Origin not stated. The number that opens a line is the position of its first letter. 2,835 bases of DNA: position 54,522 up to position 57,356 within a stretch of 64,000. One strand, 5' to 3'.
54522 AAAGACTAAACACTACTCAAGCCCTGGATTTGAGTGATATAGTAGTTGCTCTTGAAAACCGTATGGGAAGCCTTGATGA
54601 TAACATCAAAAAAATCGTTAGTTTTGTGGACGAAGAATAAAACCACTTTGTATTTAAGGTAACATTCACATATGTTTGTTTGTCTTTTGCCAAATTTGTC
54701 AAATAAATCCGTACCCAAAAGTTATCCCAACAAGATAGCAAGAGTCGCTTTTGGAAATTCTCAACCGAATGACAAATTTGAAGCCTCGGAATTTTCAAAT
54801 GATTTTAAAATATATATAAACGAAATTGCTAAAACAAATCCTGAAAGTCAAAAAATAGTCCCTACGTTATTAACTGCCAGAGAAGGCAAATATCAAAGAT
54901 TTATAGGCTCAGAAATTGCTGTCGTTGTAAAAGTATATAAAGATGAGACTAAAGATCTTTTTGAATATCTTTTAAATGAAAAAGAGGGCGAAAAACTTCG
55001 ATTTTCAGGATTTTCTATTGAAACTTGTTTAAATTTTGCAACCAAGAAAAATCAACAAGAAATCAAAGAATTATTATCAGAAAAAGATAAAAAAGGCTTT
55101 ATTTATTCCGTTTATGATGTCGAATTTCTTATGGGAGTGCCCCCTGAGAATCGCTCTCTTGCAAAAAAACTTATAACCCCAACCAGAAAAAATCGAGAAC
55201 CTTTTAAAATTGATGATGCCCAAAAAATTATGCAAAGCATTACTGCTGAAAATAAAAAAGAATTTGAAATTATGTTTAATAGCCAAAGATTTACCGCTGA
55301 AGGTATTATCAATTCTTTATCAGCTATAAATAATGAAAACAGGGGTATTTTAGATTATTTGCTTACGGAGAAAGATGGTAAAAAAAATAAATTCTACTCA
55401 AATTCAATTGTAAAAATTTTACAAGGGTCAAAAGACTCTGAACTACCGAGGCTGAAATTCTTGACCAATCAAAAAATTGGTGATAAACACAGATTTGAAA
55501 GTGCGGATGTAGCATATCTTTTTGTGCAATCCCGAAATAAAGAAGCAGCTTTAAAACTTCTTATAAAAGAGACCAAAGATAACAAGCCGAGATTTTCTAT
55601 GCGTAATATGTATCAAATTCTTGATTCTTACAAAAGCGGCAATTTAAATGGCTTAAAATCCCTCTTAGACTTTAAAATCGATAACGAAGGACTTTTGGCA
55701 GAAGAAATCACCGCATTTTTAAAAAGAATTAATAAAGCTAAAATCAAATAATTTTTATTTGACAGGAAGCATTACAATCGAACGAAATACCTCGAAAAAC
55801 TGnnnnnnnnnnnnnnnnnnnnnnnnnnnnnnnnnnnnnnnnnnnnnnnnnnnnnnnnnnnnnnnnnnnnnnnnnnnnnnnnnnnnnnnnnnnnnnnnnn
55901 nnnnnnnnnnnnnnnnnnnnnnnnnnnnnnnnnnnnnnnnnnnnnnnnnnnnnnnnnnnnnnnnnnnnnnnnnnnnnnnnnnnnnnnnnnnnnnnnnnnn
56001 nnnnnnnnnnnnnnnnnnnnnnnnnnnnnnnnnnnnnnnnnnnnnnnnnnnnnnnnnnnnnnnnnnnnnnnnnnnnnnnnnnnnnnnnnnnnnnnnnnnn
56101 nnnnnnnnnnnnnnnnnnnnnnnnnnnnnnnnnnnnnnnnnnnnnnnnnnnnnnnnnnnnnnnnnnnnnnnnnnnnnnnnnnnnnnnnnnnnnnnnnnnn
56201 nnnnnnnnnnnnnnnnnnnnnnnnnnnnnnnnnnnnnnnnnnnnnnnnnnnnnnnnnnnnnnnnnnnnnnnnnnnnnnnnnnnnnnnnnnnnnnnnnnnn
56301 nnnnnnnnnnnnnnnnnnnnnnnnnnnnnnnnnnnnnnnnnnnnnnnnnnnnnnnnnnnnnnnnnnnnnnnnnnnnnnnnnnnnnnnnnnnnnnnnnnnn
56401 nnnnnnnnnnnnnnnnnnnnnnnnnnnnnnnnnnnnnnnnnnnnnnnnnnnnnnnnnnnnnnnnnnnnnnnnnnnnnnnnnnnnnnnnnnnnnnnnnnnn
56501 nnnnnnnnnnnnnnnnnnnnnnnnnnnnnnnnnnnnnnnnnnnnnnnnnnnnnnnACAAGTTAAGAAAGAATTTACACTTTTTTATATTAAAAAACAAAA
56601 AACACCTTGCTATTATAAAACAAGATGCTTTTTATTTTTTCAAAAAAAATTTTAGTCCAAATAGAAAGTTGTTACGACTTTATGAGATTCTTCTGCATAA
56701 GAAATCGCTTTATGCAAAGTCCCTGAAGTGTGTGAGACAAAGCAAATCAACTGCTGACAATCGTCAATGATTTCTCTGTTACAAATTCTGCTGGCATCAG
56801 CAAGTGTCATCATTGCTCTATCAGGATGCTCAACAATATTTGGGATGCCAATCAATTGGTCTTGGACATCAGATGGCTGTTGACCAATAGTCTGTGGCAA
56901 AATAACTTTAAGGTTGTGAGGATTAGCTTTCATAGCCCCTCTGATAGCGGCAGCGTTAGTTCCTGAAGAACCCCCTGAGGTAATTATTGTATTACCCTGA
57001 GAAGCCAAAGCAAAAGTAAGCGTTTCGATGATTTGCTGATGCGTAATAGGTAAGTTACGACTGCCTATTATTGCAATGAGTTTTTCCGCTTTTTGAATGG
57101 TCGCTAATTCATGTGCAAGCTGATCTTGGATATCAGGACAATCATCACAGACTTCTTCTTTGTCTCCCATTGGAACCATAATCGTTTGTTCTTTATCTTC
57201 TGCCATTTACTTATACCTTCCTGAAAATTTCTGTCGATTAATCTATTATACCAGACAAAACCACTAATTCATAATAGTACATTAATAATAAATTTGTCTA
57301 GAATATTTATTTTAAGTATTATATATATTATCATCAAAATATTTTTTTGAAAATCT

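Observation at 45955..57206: Neighbourhood of eukaryote-like modules around a giant coiled-coil gene: EF-hand, 2651-aa filament-type protein, 33-aa repeat protein, calpain/papain-like peptidase, SLOG protein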

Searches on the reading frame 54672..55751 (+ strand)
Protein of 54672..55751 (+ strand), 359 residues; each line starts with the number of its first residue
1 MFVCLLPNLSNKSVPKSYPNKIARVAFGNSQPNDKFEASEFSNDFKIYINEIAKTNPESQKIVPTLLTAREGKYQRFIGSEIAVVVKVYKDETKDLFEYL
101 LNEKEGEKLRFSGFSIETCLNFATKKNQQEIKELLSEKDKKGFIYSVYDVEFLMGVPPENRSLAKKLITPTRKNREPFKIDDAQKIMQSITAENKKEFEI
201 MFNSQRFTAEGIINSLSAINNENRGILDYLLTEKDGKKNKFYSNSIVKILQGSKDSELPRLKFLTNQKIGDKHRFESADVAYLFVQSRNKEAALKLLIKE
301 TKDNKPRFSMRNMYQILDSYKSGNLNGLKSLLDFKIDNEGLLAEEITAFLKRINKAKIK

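Call 4: search_protein_families(library=pfam, proteins=[window:54672-55751:+], max_evalue=1)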
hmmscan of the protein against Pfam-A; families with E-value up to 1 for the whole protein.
window:54672-55751:+ (359 aa): 7 families
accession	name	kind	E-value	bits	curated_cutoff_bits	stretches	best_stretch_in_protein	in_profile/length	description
PF17865.7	AAA_lid_5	-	0.00017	22.2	22.7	1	278-319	21-59/104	Midasin AAA lid domain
PF14532.12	Sigma54_activ_2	-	0.0017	19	25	1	10-80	42-106/138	Sigma-54 interaction domain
PF01719.23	Rep_OBD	-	0.014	15.9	24.6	0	86-123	86-119/121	Plasmid replication protein, origin binding domain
PF06265.16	YutD-like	-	0.051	14.1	25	1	89-145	26-81/85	Putative antitoxin YutD-like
PF09727.14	CortBP2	-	0.13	12.7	26.9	1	182-284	66-165/187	Cortactin-binding protein-2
PF01875.22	Memo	-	0.15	11.7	27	1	32-87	113-166/269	Memo-like protein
PF08679.17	DsrD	-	0.24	12.2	24.2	0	226-255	5-33/65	Dissimilatory sulfite reductase D (DsrD)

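Call 5: search_protein_families(library=ncbifam, proteins=[window:54672-55751:+], max_evalue=1)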
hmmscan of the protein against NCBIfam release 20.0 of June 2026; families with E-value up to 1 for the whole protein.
window:54672-55751:+ (359 aa): 0 families

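Call 17: find_homologous_proteins(query=window:54672-55751:+, max_evalue=0.01)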
Query window:54672-55751:+ (359 aa): 1 proteins with E <= 0.01 among 3335 candidates.
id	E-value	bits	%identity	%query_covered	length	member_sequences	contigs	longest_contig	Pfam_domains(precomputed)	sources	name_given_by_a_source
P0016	1.3e-225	766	100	100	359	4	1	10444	-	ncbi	ncbi:MAG: hypothetical protein WCF95_04040 [bacterium]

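Call 30: search_solved_structures(query=window:54672-55751:+, max_evalue=10)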
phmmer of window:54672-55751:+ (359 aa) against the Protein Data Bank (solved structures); distinct sequences matched with E-value up to 10: 0.

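Call 56: search_protein_families(library=padloc, proteins=[window:54672-55751:+], max_evalue=0.1)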
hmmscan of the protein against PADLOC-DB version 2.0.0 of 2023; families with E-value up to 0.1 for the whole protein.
window:54672-55751:+ (359 aa): 1 family
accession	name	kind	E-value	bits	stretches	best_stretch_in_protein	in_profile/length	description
PDLC02005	SAVED3--SAVED_PDDEXK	-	0.014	11.9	1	61-103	352-392/483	-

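Call 57: search_protein_families(library=phrogs, proteins=[window:54672-55751:+], max_evalue=0.1)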
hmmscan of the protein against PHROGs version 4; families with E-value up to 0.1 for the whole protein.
window:54672-55751:+ (359 aa): 0 families

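Call 79: search_dna_similar(query=window:54672-55751:+, collection=phages, mode=protein, max_evalue=0.01, max_rows=10)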
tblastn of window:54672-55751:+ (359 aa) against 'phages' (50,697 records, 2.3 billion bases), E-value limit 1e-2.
No match.

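Call 80: search_dna_similar(query=window:54672-55751:+, collection=plasmids, mode=protein, max_evalue=0.01, max_rows=10)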
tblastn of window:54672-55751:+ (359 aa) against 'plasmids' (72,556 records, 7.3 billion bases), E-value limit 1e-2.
No match.

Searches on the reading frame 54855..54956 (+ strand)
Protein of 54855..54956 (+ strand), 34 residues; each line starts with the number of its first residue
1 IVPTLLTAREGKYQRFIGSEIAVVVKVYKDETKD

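Call 29: search_solved_structures(query=A2, max_evalue=10)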
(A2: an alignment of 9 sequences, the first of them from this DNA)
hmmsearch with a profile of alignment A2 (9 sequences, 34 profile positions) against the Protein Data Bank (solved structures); distinct sequences matched with E-value up to 10: 5.
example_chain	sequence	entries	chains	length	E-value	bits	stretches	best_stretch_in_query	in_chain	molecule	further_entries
9lq9_A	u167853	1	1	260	0.057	16.7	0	17-29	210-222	NrN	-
9lqc_A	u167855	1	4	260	0.058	16.6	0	17-29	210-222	NrN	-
9lqa_A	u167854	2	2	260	0.062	16.6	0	17-29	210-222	NrN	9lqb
6v39_X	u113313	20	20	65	0.13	15.5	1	1-13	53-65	50S ribosomal protein L29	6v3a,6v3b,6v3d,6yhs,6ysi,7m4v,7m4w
2aj4_A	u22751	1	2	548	1.4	12.3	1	11-29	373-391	Galactokinase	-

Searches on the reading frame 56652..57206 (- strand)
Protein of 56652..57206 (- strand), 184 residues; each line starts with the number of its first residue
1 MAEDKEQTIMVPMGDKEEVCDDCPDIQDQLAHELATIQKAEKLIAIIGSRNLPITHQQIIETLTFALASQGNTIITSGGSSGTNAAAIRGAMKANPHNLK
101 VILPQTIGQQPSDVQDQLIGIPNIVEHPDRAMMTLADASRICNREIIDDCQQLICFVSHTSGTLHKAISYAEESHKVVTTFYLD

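Call 4: search_protein_families(library=pfam, proteins=[window:56652-57206:-], max_evalue=1)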
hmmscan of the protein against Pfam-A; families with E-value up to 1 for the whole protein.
window:56652-57206:- (184 aa): 5 families
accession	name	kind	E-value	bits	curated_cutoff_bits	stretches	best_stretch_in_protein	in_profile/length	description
PF02481.21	DNA_processg_A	-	5.9e-08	32.6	29.6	1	36-103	39-105/212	DNA recombination-mediator protein A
PF18306.6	LDcluster4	-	0.00026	21.1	26.3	1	43-166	3-109/151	SLOG cluster4 family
PF22919.1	ATP-synt_VA_C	-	0.14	12.7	24.7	1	17-62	6-51/101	C-terminal domain of V and A type ATP synthase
PF13271.11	DUF4062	-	0.2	12.3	24.7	0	137-174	41-78/82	Domain of unknown function (DUF4062)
PF07575.19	Nucleopor_Nup85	-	0.2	10.7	22.1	0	33-74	393-434/557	Nup85 Nucleoporin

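Call 5: search_protein_families(library=ncbifam, proteins=[window:56652-57206:-], max_evalue=1)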
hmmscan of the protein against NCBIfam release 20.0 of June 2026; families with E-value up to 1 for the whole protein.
window:56652-57206:- (184 aa): 5 families
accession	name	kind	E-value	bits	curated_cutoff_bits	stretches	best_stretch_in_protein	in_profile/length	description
TIGR00732.1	dprA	equivalog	3.4e-06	26.4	191.15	1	42-102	45-104/220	DNA-processing protein DprA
NF008007.0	PRK10736.1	equivalog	0.014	14.5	495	1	41-101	107-166/374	DNA-protecting protein DprA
TIGR00730.1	TIGR00730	subfamily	0.029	14.1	96.35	1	57-138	18-99/178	TIGR00730 family Rossman fold protein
TIGR03552.1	F420_cofC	equivalog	0.045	13.4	105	1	18-90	67-139/196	2-phospho-L-lactate guanylyltransferase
TIGR00725.1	TIGR00725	hypoth_equivalog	0.053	13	106.9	1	44-96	4-55/159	TIGR00725 family protein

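Call 56: search_protein_families(library=padloc, proteins=[window:56652-57206:-], max_evalue=0.1)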
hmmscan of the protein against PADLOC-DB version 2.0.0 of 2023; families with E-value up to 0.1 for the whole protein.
window:56652-57206:- (184 aa): 2 families
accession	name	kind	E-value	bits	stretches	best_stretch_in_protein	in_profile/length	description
PDLC03927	PsyrA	-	3.3e-06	24.5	1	41-100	131-189/398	-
PDLC03961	ShosA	-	0.0011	16.3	1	39-101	113-174/303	-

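Call 57: search_protein_families(library=phrogs, proteins=[window:56652-57206:-], max_evalue=0.1)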
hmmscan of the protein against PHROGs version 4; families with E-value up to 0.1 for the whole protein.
window:56652-57206:- (184 aa): 2 families
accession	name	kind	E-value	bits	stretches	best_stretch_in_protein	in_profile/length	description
phrog_768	-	DNA, RNA and nucleotide metabolism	2.4e-08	34.7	1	41-109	3-71/191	DprA-like DNA recombination-mediator protein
phrog_4299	-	unknown function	0.056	13.5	1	41-99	116-173/322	-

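Call 86: search_solved_structures(query=window:56652-57206:-, max_evalue=1, show_alignments=1)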
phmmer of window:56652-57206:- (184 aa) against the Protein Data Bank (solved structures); distinct sequences matched with E-value up to 1: 7.
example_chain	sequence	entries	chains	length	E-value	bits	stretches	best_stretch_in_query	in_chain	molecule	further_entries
9ngw_A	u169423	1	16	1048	0.54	13.4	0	70-126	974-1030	IcmE (DotG)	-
5dm6_P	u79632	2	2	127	0.61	13.3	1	88-153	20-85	50S ribosomal protein L22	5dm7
6whj_A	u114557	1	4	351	0.62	13.2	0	14-80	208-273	Ribokinase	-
7a0r_P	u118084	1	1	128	0.63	13.2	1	88-153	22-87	50S ribosomal protein L22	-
7a18_P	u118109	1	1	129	0.63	13.2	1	88-153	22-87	50S ribosomal protein L22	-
4v49_BQ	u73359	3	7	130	0.65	13.2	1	88-153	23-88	50S ribosomal protein L22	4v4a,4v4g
1j5a_L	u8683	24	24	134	0.7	13.1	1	88-153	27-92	RIBOSOMAL PROTEIN L22 | 50S ribosomal protein L22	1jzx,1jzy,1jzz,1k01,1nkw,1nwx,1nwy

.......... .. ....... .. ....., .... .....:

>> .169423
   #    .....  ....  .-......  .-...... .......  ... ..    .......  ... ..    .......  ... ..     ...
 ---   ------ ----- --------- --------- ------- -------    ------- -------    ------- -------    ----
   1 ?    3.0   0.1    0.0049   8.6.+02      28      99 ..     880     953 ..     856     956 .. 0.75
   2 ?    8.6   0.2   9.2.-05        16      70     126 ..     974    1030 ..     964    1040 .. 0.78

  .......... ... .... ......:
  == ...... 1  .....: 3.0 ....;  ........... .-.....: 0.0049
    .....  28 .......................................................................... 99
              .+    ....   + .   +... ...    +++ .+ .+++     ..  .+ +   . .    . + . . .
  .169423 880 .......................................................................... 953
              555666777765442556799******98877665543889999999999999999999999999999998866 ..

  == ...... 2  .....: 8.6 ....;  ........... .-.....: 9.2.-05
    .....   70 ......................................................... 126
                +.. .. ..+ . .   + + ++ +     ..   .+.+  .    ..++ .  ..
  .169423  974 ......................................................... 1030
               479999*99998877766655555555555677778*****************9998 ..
